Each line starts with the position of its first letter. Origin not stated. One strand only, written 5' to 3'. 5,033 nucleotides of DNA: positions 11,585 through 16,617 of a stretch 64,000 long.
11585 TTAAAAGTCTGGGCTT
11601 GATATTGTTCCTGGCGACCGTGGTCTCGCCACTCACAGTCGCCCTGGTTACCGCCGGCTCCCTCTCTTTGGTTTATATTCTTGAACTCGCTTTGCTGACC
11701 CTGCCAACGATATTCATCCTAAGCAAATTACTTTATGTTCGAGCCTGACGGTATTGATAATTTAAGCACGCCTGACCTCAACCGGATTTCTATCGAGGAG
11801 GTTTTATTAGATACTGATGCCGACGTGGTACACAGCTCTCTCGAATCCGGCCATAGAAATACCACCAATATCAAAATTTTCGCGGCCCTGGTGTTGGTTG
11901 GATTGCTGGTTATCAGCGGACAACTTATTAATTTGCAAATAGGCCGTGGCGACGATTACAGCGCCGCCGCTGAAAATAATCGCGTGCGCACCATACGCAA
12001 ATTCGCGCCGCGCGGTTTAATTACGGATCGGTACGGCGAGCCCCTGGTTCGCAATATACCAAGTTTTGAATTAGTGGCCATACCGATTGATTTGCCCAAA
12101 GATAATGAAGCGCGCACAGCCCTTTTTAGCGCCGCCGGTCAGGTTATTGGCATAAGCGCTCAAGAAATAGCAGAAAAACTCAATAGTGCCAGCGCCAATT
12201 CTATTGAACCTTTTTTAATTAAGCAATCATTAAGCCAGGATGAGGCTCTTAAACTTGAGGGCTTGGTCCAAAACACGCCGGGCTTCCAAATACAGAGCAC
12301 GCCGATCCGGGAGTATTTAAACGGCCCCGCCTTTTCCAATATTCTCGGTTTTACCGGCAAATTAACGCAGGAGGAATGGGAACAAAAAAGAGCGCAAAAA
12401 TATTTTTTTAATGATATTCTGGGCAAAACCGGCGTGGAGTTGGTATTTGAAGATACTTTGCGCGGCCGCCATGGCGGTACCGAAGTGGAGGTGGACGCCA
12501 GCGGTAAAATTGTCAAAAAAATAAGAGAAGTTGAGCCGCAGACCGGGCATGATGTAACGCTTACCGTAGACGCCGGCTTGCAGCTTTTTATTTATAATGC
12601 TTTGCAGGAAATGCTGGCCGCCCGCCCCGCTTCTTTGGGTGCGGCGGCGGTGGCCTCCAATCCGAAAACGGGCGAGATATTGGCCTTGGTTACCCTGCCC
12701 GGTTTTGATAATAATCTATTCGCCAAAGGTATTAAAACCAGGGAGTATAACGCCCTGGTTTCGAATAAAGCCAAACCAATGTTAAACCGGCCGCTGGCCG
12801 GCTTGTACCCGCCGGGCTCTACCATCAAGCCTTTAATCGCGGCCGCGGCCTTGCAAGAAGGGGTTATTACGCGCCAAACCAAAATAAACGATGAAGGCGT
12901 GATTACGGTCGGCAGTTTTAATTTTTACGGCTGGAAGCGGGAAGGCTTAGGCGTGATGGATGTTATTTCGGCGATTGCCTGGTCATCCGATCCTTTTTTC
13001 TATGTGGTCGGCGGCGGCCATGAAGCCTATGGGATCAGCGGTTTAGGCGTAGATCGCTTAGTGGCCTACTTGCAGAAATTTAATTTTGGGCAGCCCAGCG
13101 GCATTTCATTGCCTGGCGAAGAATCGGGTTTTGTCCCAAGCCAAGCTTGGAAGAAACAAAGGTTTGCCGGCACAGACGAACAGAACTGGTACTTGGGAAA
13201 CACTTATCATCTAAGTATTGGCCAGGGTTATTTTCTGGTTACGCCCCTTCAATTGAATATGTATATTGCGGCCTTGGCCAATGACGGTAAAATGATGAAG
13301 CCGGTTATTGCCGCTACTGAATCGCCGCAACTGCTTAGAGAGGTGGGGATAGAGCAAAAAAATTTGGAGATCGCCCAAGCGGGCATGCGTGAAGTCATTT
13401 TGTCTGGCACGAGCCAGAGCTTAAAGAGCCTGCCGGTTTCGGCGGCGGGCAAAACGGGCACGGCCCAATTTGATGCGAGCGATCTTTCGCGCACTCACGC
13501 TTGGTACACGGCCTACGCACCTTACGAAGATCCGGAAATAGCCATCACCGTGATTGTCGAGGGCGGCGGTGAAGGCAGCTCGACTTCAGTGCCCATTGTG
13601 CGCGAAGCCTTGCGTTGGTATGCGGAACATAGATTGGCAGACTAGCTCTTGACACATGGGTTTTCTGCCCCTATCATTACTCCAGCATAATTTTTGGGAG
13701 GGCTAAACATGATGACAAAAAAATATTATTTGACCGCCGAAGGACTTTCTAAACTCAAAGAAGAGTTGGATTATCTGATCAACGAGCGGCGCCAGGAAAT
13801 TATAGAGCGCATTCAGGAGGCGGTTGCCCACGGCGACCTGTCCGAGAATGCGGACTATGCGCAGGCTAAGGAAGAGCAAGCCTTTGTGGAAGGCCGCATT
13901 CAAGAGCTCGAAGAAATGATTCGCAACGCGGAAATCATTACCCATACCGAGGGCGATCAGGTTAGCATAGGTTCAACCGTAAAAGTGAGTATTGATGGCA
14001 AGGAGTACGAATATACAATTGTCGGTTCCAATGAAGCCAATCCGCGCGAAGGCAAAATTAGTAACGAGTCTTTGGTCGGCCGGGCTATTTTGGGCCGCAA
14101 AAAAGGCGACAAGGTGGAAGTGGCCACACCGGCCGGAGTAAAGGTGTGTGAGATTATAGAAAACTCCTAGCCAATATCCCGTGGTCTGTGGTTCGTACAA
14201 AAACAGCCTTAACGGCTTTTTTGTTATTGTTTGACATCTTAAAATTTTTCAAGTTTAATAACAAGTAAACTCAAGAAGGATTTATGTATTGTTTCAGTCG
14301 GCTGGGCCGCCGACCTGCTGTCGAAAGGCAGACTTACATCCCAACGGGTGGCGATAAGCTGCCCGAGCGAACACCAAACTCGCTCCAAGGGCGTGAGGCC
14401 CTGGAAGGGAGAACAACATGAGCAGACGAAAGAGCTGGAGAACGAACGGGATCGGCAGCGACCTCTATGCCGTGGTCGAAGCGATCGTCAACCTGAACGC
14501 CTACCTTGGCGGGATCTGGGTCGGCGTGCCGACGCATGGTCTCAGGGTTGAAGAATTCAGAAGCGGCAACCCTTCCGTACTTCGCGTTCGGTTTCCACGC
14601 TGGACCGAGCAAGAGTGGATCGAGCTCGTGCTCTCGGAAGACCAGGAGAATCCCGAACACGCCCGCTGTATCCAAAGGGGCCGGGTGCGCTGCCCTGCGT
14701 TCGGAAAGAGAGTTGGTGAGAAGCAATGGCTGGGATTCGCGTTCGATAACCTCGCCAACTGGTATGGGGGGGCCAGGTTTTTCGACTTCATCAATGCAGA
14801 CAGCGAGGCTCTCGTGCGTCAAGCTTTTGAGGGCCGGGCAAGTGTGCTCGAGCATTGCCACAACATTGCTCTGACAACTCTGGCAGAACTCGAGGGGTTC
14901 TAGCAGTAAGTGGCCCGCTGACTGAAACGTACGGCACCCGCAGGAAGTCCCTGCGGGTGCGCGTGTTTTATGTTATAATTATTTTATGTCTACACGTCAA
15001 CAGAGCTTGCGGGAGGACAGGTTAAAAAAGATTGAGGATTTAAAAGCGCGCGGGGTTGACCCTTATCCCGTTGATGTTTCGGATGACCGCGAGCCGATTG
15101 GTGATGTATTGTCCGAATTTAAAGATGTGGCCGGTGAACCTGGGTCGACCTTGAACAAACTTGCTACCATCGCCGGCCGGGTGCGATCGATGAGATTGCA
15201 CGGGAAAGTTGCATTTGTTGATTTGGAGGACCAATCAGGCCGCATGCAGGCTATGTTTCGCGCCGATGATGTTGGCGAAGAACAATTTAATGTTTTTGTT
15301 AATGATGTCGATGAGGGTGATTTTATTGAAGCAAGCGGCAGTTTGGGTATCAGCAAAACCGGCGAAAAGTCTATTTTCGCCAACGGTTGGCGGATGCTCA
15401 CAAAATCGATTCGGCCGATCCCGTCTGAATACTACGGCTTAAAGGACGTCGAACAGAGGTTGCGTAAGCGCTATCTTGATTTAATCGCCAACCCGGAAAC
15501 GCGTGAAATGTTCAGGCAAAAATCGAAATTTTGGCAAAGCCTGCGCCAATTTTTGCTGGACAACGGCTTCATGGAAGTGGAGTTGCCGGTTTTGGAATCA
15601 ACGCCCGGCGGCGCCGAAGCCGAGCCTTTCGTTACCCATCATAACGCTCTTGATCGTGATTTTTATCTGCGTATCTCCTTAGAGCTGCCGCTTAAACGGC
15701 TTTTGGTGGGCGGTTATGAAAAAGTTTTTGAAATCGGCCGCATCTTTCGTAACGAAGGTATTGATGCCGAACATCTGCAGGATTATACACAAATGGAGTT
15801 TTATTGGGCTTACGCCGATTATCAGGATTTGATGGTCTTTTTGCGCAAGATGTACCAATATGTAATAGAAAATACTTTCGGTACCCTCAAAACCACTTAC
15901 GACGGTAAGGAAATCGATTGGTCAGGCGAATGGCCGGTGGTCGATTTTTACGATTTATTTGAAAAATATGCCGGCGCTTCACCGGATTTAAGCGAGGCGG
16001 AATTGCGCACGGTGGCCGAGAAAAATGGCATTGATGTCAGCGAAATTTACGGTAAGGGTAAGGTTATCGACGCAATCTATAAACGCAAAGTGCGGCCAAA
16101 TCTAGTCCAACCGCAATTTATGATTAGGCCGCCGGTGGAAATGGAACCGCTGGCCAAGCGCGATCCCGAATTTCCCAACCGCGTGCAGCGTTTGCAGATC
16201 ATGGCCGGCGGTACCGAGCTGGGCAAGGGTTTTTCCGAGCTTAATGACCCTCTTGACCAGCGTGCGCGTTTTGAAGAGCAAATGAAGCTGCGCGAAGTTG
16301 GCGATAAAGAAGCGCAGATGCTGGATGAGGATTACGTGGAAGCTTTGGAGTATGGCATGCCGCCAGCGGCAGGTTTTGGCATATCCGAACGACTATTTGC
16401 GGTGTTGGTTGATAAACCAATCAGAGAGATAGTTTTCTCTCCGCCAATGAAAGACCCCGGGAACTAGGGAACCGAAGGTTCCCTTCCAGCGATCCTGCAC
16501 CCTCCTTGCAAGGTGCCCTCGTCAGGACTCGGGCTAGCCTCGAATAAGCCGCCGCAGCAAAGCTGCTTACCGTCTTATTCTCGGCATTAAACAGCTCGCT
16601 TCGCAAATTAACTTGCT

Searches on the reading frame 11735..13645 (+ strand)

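Call 8: search_protein_families(library=pfam, proteins=[window:11735-13645:+], max_evalue=0.001)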
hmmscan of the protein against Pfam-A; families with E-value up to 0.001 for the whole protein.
window:11735-13645:+ (636 aa): 2 families
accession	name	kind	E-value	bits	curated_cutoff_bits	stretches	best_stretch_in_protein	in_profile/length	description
PF00905.27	Transpeptidase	-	2.9e-57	194.6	22.1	1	304-626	2-298/299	Penicillin binding protein transpeptidase domain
PF03717.20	PBP_dimer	-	3.3e-38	132.4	24.4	1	91-263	4-179/180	Penicillin-binding Protein dimerisation domain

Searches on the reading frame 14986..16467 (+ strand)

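Call 8: search_protein_families(library=pfam, proteins=[window:14986-16467:+], max_evalue=0.001)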
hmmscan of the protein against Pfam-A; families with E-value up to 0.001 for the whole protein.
window:14986-16467:+ (493 aa): 3 families
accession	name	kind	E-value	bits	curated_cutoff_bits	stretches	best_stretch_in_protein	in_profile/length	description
PF00152.25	tRNA-synt_2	-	1.5e-66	225.1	25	1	155-486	2-305/308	tRNA synthetases class II (D, K and N)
PF01336.31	tRNA_anti-codon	-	1.9e-15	57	27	1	61-137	2-74/75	OB-fold nucleic acid binding domain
PF01409.25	tRNA-synt_2d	-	5.8e-06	26.4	19.8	1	246-297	104-157/246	tRNA synthetases class II core domain (F)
